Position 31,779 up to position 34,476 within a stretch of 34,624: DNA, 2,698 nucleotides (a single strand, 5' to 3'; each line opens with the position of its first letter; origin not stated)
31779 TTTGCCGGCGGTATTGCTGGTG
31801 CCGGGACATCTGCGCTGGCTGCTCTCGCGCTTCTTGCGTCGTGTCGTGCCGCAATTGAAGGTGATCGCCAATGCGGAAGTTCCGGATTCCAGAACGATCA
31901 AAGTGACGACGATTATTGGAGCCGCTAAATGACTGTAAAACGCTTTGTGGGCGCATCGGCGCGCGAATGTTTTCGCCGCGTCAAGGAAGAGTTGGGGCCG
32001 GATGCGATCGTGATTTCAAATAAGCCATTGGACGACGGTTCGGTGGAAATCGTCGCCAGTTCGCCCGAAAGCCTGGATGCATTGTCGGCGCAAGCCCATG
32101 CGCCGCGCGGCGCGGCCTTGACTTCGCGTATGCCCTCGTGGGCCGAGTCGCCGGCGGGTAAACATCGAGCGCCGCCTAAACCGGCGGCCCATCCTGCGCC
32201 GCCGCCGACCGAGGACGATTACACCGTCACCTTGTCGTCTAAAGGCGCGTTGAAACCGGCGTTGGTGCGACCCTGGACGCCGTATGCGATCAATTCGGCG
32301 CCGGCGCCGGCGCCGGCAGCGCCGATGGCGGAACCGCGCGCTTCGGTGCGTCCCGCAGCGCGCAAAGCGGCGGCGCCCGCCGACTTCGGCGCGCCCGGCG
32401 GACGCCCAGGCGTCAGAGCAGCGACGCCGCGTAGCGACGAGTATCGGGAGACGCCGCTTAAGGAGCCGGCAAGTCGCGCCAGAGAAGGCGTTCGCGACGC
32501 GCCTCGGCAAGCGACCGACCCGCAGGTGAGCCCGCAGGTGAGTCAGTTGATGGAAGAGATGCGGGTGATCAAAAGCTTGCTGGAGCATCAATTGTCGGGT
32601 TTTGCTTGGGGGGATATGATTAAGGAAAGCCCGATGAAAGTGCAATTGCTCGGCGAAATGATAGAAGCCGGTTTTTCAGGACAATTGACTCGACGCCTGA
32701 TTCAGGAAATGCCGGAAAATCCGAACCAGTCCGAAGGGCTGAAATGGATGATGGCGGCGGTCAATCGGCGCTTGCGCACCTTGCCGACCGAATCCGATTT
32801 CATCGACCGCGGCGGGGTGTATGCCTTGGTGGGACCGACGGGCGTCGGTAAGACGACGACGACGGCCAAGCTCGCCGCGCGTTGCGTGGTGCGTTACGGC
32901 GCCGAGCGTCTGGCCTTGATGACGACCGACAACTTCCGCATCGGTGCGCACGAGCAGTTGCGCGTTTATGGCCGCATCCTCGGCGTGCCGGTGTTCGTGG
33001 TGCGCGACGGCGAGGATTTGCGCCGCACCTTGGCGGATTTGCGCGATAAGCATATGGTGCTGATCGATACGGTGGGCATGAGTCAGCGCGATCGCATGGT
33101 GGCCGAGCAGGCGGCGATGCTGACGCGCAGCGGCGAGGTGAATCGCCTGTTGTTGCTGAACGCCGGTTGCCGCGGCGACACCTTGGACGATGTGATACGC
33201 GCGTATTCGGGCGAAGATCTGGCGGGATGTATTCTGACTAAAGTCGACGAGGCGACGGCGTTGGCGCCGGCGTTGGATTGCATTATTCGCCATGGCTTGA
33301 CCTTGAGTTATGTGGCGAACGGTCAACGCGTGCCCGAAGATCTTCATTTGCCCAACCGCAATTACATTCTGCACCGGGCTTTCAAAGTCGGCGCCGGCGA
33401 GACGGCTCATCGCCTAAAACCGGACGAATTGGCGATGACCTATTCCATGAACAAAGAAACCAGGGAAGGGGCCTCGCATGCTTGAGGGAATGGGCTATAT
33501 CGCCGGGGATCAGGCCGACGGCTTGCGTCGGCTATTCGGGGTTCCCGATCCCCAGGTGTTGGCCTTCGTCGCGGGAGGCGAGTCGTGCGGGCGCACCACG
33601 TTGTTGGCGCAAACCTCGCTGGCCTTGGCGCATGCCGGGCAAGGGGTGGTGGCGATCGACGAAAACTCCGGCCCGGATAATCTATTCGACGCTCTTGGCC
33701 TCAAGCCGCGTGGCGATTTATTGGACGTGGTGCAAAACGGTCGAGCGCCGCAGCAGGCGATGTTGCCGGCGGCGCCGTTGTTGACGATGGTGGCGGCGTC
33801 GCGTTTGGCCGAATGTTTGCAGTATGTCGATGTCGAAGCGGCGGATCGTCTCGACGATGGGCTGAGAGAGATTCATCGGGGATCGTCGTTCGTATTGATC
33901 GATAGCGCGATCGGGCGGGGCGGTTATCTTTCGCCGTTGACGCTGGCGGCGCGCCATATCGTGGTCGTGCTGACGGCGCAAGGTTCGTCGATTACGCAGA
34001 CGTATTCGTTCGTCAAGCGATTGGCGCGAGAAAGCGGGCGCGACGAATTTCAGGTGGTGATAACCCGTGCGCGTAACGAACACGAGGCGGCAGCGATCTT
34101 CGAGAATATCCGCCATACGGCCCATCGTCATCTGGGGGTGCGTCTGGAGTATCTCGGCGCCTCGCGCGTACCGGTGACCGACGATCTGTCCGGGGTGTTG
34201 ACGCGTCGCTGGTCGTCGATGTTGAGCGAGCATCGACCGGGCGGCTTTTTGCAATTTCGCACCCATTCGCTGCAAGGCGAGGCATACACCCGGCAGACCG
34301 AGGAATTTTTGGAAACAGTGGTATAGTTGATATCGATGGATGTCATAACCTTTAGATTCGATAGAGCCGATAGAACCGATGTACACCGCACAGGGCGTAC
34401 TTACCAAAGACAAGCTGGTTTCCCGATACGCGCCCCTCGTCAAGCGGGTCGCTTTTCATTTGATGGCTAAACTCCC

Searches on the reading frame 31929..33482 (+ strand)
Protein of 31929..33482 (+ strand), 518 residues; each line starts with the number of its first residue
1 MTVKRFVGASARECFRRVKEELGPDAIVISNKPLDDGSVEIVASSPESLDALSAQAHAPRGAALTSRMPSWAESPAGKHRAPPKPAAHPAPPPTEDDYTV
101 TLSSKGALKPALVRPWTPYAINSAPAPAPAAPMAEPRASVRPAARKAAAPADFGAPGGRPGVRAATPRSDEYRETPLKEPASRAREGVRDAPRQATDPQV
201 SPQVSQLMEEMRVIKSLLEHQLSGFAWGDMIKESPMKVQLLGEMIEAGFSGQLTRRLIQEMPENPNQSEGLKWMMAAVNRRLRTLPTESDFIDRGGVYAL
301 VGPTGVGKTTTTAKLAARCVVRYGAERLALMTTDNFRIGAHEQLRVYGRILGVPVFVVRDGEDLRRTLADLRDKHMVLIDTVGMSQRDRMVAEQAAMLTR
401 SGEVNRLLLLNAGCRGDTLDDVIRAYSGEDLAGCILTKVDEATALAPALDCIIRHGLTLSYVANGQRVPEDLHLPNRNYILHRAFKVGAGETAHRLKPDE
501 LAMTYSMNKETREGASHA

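Call 18: search_protein_families(library=pfam, proteins=[window:31929-33482:+], max_evalue=0.001)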
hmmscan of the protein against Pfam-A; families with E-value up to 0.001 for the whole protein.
window:31929-33482:+ (518 aa): 3 families
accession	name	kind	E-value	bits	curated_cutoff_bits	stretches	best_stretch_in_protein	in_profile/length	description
PF00448.28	SRP54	-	3.4e-28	99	22.7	1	297-484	3-194/196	SRP54-type protein, GTPase domain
PF13401.12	AAA_22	-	0.00047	20.9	27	0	294-377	4-84/130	AAA domain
PF13481.12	AAA_25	-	0.00052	20.1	27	0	290-320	28-58/195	AAA domain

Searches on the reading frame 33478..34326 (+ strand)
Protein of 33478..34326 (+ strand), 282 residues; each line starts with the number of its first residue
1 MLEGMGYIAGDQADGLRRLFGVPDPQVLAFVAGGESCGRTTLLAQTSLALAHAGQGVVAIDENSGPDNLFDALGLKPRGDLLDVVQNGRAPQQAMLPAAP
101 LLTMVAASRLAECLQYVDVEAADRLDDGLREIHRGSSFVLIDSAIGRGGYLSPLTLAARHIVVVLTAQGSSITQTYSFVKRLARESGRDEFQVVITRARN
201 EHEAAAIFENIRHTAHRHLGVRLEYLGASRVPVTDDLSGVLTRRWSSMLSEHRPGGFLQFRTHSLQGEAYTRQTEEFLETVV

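Call 18: search_protein_families(library=pfam, proteins=[window:33478-34323:+], max_evalue=0.001)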
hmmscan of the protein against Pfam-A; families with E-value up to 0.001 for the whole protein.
window:33478-34323:+ (282 aa): 0 families

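Call 26: find_encoding_contigs(protein=window:33478-34326:+, flank=10000, max_places=4)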
Protein window:33478-34326:+ (282 aa): 5 contigs read that carry it; 4 places shown.
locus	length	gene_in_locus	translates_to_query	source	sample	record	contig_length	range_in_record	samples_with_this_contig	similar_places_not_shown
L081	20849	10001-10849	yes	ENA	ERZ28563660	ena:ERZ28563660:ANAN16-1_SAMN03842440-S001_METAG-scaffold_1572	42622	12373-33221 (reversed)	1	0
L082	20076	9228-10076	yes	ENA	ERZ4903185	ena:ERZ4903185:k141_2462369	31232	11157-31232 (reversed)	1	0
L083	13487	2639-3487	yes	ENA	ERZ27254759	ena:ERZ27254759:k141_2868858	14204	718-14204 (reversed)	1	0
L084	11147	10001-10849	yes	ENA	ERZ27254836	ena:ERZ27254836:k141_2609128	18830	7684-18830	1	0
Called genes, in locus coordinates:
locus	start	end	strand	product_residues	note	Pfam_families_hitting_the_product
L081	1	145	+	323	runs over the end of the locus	PF01584:CheW, PF00072:Response_reg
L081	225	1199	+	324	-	PF01584:CheW, PF00072:Response_reg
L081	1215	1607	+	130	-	PF00072:Response_reg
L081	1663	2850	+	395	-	PF04344:CheZ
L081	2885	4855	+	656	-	PF01627:Hpt, PF02895:H-kinase_dim, PF02518:HATPase_c, PF01584:CheW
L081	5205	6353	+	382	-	PF01312:Bac_export_2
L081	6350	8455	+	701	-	PF00771:FHIPEP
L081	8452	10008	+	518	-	PF00448:SRP54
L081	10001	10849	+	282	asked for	-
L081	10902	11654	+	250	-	PF04542:Sigma70_r2, PF04539:Sigma70_r3, PF08281:Sigma70_r4_2 (weak), PF04545:Sigma70_r4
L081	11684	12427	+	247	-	PF20560:MotA_N, PF01618:MotA_ExbB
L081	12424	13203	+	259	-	PF13677:MotB_plug, PF00691:OmpA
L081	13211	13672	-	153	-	PF05130:FlgN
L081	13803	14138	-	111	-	PF04316:FlgM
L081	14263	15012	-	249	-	PF17656:ChapFlgA_N, PF08666:SAF, PF13144:ChapFlgA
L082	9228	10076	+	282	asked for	-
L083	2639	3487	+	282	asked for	-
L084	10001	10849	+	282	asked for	-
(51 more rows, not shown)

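Call 69: search_protein_families(library=ncbifam, proteins=[window:33478-34323:+], max_evalue=0.01)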
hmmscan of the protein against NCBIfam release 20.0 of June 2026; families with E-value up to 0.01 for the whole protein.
window:33478-34323:+ (282 aa): 4 families
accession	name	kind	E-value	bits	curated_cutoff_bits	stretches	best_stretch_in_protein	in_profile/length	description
TIGR01968.1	minD_bact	equivalog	7.7e-12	45.1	212.9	1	27-202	3-177/261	septum site-determining protein MinD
TIGR01969.1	minD_arch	subfamily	1.4e-09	37.5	201.75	1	27-203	2-175/251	cell division ATPase MinD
TIGR03371.1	cellulose_yhjQ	equivalog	0.00023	20.8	157.85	1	32-201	10-181/246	cellulose biosynthesis protein BcsQ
NF047398.1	AAA_KGGVGR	domain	0.00034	21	90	0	37-61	14-38/190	KGGVGR-motif variant AAA ATPase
